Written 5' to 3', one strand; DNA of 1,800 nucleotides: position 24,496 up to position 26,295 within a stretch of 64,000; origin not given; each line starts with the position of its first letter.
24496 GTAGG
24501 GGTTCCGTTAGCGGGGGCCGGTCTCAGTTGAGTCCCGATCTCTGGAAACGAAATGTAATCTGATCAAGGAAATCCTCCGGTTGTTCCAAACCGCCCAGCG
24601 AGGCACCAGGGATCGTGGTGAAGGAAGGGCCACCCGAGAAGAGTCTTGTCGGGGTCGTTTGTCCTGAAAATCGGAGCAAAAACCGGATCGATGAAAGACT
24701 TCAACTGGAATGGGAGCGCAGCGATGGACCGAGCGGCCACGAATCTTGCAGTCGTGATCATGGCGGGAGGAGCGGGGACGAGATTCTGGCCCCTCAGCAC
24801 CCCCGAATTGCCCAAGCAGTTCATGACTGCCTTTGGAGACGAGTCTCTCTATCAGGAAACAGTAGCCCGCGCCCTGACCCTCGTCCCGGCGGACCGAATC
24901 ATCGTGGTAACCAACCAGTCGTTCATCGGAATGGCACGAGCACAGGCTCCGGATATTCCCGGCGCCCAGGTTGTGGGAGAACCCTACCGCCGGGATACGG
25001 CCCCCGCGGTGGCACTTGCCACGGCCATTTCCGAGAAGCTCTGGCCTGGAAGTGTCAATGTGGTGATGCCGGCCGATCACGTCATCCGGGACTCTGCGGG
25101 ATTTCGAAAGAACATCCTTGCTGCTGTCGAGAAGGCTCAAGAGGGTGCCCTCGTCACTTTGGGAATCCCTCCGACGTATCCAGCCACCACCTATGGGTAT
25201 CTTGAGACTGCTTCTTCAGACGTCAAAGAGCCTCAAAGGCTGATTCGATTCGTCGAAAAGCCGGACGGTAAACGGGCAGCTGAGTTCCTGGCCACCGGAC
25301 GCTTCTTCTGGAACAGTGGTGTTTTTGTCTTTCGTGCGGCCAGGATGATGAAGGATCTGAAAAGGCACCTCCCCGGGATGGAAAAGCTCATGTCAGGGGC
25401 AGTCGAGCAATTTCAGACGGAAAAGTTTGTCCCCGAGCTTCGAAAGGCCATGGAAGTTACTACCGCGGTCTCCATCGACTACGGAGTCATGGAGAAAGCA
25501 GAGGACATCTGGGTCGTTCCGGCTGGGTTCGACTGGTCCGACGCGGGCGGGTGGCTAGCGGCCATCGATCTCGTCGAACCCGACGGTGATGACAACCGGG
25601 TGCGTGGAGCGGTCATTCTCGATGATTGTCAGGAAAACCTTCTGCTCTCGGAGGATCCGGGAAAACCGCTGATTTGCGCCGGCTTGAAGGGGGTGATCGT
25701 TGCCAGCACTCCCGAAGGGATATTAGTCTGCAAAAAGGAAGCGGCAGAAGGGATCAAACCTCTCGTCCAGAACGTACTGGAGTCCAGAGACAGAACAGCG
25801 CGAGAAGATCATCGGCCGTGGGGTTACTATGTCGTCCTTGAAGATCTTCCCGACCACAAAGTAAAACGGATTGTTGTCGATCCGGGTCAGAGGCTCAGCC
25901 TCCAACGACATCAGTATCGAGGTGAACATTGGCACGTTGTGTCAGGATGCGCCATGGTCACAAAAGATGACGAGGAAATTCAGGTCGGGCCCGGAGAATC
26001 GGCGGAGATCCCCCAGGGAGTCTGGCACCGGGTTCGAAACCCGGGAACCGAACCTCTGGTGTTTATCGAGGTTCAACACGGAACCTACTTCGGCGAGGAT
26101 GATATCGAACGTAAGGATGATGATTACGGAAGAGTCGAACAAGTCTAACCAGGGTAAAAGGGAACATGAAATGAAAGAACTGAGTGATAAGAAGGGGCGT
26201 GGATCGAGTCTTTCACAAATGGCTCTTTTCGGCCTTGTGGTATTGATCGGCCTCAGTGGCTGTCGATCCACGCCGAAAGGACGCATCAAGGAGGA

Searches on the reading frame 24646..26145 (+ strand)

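Call 46: search_protein_families(library=pfam, proteins=[window:24646-26145:+], max_evalue=0.00001)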
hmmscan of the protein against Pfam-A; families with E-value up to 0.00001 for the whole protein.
window:24646-26145:+ (500 aa): 5 families
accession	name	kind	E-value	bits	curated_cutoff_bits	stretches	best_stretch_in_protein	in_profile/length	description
PF00483.29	NTP_transferase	-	5.7e-39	134.6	21.2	1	36-308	2-237/245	Nucleotidyl transferase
PF01050.24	MannoseP_isomer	-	1.3e-35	122.5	23.6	1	384-492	8-116/116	Mannose-6-phosphate isomerase C-terminal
PF07883.17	Cupin_2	-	7.6e-16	58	27.2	1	409-476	3-69/70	Cupin domain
PF12804.13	NTP_transf_3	-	2.4e-08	34.8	27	1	36-189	1-144/160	MobA-like NTP transferase domain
PF22640.1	ManC_GMP_beta-helix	-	2.9e-06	27.5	27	1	344-375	22-53/55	MannoseP isomerase/GMP-like beta-helix domain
